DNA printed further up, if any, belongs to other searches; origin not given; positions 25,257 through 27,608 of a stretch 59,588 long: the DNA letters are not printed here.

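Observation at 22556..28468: Envelope cluster of LRR lipoprotein, expanded trypsin-like lipoprotein, 7TM-receptor SpoIIE phosphatase and OM barrel: candidate undescribed surface-sensing system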

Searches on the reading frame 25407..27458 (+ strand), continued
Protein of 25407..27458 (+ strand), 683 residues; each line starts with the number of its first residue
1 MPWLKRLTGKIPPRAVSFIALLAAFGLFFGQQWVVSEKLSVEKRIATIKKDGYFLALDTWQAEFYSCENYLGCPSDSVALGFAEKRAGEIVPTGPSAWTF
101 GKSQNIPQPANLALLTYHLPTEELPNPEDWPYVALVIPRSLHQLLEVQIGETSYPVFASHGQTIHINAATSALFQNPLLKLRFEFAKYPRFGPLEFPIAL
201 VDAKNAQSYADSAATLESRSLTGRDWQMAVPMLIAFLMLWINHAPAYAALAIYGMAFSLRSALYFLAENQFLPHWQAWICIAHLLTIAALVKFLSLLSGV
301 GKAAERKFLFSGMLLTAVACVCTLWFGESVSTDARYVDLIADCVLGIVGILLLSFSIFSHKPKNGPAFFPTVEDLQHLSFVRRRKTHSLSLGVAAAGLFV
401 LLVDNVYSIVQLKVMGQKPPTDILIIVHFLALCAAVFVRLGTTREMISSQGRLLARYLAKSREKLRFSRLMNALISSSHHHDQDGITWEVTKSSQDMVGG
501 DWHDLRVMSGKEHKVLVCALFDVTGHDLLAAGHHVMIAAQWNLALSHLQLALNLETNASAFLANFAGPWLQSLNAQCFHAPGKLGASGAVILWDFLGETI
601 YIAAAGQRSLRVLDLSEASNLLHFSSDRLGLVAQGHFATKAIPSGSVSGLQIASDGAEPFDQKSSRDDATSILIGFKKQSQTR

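Call 65: find_encoding_contigs(protein=P0006, flank=6000, max_places=2)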
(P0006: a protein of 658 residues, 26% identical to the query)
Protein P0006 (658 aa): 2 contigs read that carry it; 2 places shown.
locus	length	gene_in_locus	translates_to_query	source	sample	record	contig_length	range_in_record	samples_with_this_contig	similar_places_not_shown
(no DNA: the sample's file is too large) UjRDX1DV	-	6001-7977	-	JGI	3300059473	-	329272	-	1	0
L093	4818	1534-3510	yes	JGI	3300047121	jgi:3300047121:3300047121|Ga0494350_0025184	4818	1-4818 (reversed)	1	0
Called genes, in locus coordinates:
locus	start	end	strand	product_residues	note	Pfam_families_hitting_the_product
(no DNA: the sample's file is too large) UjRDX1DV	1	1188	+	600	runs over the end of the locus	PF03600:CitMHS, PF02080:TrkA_C, PF00939:Na_sulph_symp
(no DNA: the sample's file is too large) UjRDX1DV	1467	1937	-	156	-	PF05635:23S_rRNA_IVP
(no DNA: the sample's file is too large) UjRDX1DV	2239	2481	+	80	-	-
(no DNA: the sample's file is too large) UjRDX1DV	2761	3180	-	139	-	PF08780:NTase_sub_bind (weak)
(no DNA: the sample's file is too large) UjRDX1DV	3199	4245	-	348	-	PF12799:LRR_4 (faint)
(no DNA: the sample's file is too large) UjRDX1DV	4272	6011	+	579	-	-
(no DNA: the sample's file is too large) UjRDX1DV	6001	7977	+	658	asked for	PF07228:SpoIIE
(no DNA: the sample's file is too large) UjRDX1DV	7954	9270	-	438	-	PF02518:HATPase_c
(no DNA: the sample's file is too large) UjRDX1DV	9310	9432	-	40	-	-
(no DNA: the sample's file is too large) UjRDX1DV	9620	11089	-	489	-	PF00072:Response_reg, PF00158:Sigma54_activat, PF14532:Sigma54_activ_2 (weak)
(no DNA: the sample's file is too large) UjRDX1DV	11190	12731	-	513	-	-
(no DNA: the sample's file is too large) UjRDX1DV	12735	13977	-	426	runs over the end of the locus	-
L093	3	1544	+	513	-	?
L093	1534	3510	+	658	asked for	PF07228:SpoIIE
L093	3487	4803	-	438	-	PF02518:HATPase_c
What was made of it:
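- (4) An LRR gene occupies the same divergent position in the P0006 locus (call 65).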

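Call 69: fold_search(model_id=the predicted structure, library=pdb)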
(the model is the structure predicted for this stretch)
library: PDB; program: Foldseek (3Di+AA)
matches with E <= 10: 817; with E <= 0.001: 47
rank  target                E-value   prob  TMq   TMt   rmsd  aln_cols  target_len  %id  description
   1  3f79_B                4.6e-08  1.00  0.26  0.71   4.2       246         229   14  Structure of pseudo-centered cell crystal form of the C-terminal phosphatase domain of P. aeruginosa RssB (released 2009-11-24)
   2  3f79_F                4.8e-08  1.00  0.27  0.73   4.1       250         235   13  Structure of pseudo-centered cell crystal form of the C-terminal phosphatase domain of P. aeruginosa RssB (released 2009-11-24)
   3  3f79_C                7.1e-08  1.00  0.26  0.72   4.6       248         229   14  Structure of pseudo-centered cell crystal form of the C-terminal phosphatase domain of P. aeruginosa RssB (released 2009-11-24)
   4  3es2_A                8.2e-08  1.00  0.26  0.73   3.9       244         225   14  Structure of the C-terminal phosphatase domain of P. aeruginonsa RssB (released 2009-10-20)
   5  3eq2_B                1.1e-07  1.00  0.26  0.45  19.0       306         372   15  Structure of Hexagonal Crystal form of Pseudomonas aeruginosa RssB (released 2009-10-20)
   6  3w40_A                1.8e-07  1.00  0.22  0.71   5.2       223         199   16  Crystal structure of RsbX in complex with magnesium in space group P1 (released 2014-01-22)
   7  3f79_E                2.1e-07  1.00  0.26  0.69   4.1       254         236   12  Structure of pseudo-centered cell crystal form of the C-terminal phosphatase domain of P. aeruginosa RssB (released 2009-11-24)
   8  3f79_D                2.3e-07  1.00  0.26  0.73   4.0       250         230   13  Structure of pseudo-centered cell crystal form of the C-terminal phosphatase domain of P. aeruginosa RssB (released 2009-11-24)
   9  3eq2_A                1.1e-06  1.00  0.25  0.45  17.9       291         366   15  Structure of Hexagonal Crystal form of Pseudomonas aeruginosa RssB (released 2009-10-20)
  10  3f7a_B                1.2e-06  1.00  0.26  0.45  21.1       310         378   14  Structure of Orthorhombic crystal form of Pseudomonas aeruginosa RssB (released 2009-11-24)
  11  3f7a_A                1.5e-06  1.00  0.25  0.44  20.1       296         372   14  Structure of Orthorhombic crystal form of Pseudomonas aeruginosa RssB (released 2009-11-24)
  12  3ke6_B                2.7e-06  1.00  0.21  0.40   4.4       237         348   13  The crystal structure of the RsbU and RsbW domains of Rv1364c from Mycobacterium tuberculosis (released 2010-11-10)
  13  6ihu                  3.0e-06  1.00  0.22  0.60   5.6       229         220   16  Crystal structure of bacterial serine phosphatase bearing R161A mutation (released 2019-08-07)
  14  6ihv                  3.3e-06  1.00  0.21  0.57   6.7       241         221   14  Crystal structure of bacterial serine phosphatase bearing R161E mutation (released 2019-08-07)
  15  6z4e                  4.5e-06  1.00  0.24  0.69   5.7       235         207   12  The structure of the C-terminal domain of RssB from E. coli (released 2020-07-29)
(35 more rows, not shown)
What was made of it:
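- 25407..27458 (+): REC, a transmembrane PP2C/SpoIIE phosphatase (683 aa). TM0 at residues 13-38 (nt 25443-25520). Beta-rich ectodomain at about 39-202 (nt 25521-26012), with the conserved Cys67/Cys73 pair and an FGP motif. Seven TM helices at 203-459 (nt 26013-26783), with conserved polar residues Asp338, Asp342, Asn405 and Lys418. PP2C domain at 480-676 (nt 26844-27434), with Asp501, Asp504, Asp522, Asp655, Asp667 and Asp668. Foldseek hits to RssB, RsbX, RsbU and SpoIIE, E down to 5e-8 (call 69).
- On SpoIIE / PP2C (PPM) phosphatase: The top 50 Foldseek hits are all PP2C domains, with E = 4.6e-8 and TM-scores (target-normalised) of 0.69-0.73 (call 69).
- Foldseek gives PP2C hits with TM-scores (target-normalised) of 0.7 (call 69).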

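Call 72: search_solved_structures(query=A7, max_evalue=10, show_alignments=3)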
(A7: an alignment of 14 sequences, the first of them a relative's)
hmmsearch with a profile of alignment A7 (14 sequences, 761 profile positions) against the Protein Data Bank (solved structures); distinct sequences matched with E-value up to 10: 1.
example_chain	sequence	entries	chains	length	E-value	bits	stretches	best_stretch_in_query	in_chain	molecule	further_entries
5hl3_A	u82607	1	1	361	5.7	8.2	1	555-609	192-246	Lmo2470 protein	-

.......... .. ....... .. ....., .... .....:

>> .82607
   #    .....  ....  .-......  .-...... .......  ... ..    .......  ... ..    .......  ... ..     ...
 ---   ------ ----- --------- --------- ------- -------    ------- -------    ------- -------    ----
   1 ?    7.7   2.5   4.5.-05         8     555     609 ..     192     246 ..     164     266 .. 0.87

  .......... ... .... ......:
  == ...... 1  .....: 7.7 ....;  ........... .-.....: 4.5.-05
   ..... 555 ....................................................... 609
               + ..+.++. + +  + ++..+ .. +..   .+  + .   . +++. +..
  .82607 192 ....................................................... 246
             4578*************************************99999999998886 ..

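Call 79: find_encoding_contigs(protein=P0032, flank=6000, max_places=2)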
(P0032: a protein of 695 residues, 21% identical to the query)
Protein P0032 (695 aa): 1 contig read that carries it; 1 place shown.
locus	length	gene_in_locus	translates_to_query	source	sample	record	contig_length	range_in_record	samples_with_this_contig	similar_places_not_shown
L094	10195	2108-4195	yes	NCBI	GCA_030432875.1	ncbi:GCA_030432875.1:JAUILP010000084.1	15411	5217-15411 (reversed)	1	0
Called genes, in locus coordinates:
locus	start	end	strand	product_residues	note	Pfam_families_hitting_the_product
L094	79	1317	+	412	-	-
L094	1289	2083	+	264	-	-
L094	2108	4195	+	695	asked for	PF07228:SpoIIE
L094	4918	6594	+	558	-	PF00082:Peptidase_S8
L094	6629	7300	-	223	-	PF13574:Reprolysin_2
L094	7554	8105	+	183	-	-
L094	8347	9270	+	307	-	-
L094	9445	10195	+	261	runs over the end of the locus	PF01145:Band_7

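Call 82: search_protein_families(library=pfam, proteins=[L091:3920-5260:-, L093:3490-4803:-, L094:79-1314:+, L094:1289-2080:+, L016:154-1506:+, L091:5614-7074:-], max_evalue=1)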
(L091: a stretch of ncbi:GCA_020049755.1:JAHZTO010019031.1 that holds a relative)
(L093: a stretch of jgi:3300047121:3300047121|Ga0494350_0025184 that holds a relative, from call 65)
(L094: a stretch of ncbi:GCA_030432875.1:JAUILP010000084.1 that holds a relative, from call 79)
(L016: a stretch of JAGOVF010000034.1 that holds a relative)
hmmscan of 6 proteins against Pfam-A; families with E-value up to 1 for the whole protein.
L091:3920-5260:- (447 aa): 3 families
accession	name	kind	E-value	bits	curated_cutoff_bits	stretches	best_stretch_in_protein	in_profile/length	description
PF02518.31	HATPase_c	-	1.1e-15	58.4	26.4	1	252-353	2-108/111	Histidine kinase-, DNA gyrase B-, and HSP90-like ATPase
PF13589.12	HATPase_c_3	-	0.0046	17.4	25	1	258-312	5-59/137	Histidine kinase-, DNA gyrase B-, and HSP90-like ATPase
PF14501.12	HATPase_c_5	-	0.091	13.1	22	0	314-352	63-101/102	GHKL domain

L093:3490-4803:- (438 aa): 3 families
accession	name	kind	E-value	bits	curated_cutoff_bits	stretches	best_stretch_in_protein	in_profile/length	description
PF02518.31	HATPase_c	-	2.2e-12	47.8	26.4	1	244-343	3-109/111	Histidine kinase-, DNA gyrase B-, and HSP90-like ATPase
PF13589.12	HATPase_c_3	-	0.0014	19.1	25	1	246-291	2-47/137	Histidine kinase-, DNA gyrase B-, and HSP90-like ATPase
PF14501.12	HATPase_c_5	-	0.01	16.2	22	1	250-342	9-102/102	GHKL domain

L094:79-1314:+ (412 aa): 0 families

L094:1289-2080:+ (264 aa): 5 families
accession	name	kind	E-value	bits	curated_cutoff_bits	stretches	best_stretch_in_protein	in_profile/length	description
PF20225.4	DUF6584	-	0.00023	21.7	27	1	159-237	7-82/171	Family of unknown function (DUF6584)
PF00515.34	TPR_1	-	0.00029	21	27.8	1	194-222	6-34/34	Tetratricopeptide repeat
PF13371.12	TPR_9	-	0.016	15.6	35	1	170-226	10-66/73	Tetratricopeptide repeat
PF07719.23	TPR_2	-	0.026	15.1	27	1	194-222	6-34/34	Tetratricopeptide repeat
PF13525.12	YfiO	-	0.039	14.2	25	1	165-253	15-107/203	Outer membrane lipoprotein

L016:154-1506:+ (451 aa): 0 families

L091:5614-7074:- (487 aa): 11 families
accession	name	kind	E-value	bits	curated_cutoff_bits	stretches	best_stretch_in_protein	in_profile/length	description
PF00158.32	Sigma54_activat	-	3e-45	154.3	20.2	1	188-334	22-166/168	Sigma-54 interaction domain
PF00072.30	Response_reg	-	1.3e-10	41.9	30.2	1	10-120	1-107/111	Response regulator receiver domain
PF14532.12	Sigma54_activ_2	-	2.6e-10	41.1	25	1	188-332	21-130/138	Sigma-54 interaction domain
PF07728.20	AAA_5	-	3.7e-07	30.7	22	1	191-313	2-125/139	AAA domain (dynein-related subfamily)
PF01078.27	Mg_chelatase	-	3.5e-06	27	20.3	1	191-310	25-157/207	Magnesium chelatase, subunit ChlI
PF04545.22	Sigma70_r4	-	0.00013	21.9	24.1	1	450-481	14-44/50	Sigma-70, region 4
PF00004.35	AAA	-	0.00044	21.1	21.2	1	192-313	2-111/131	ATPase family associated with various cellular activities (AAA)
PF08281.18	Sigma70_r4_2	-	0.00049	20.1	25.7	1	456-475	25-44/54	Sigma-70, region 4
PF13384.12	HTH_23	-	0.0011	19.1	24.6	1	452-479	13-39/50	Homeodomain-like domain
PF01637.24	ATPase_2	-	0.094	12.9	33.2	1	177-216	9-48/225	ATPase domain predominantly from Archaea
PF13173.12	AAA_14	-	0.2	12.1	27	1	191-288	5-88/129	AAA domain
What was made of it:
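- Tried and rejected: Pfam shows only HATPase_c at E <= 1 (call 82), so I dropped it.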

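Call 85: search_protein_families(library=pfam, alignment_id=A1, max_evalue=1)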
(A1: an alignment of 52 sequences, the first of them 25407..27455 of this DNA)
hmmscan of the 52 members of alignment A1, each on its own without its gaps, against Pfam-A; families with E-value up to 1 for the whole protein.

A. member 1, window:25407-27455:+ (683 aa): 0 families

B. families by the number of members that match (of 52 scanned): 38 families (the first 25 are shown)
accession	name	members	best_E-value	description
PF07228.17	SpoIIE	50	1.4e-27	Stage II sporulation protein E (SpoIIE)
PF13672.11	PP2C_2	3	0.014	Protein phosphatase 2C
PF13567.11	DUF4131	2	0.025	Domain of unknown function (DUF4131)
PF18160.6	SLATT_5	2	0.093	SMODS and SLOG-associating 2TM effector domain family 5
PF07695.17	7TMR-DISM_7TM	2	0.095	7TM diverse intracellular signalling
PF03419.18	Peptidase_U4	2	0.2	Sporulation factor SpoIIGA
PF04892.17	VanZ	2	0.35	VanZ like family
PF16911.10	PapA_C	1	0.002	Phthiocerol/phthiodiolone dimycocerosyl transferase C-terminus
PF09990.14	DUF2231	1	0.0066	Predicted membrane protein (DUF2231)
PF00385.30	Chromo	1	0.0094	Chromo (CHRromatin Organisation MOdifier) domain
PF04973.17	NMN_transporter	1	0.0099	Nicotinamide mononucleotide transporter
PF13967.11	RSN1_TM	1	0.017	Late exocytosis, associated with Golgi transport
PF00662.26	Proton_antipo_N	1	0.022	NADH-Ubiquinone oxidoreductase (complex I), chain 5 N-terminus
PF13356.12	Arm-DNA-bind_3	1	0.025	Arm DNA-binding domain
PF17272.7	DUF5337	1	0.031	Family of unknown function (DUF5337)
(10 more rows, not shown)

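Call 91: find_related_loci(query=A9, collection=metagenome_contigs, flank=8000)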
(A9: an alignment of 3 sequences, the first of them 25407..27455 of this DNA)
Query A9 (683 aa) in metagenome_contigs; peptide patterns used: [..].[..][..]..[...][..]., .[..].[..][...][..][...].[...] (x = any residue, [..] = any of these).
361 stretches matched a pattern, but none encodes a relative of the query by tblastn (E <= 1e-3).
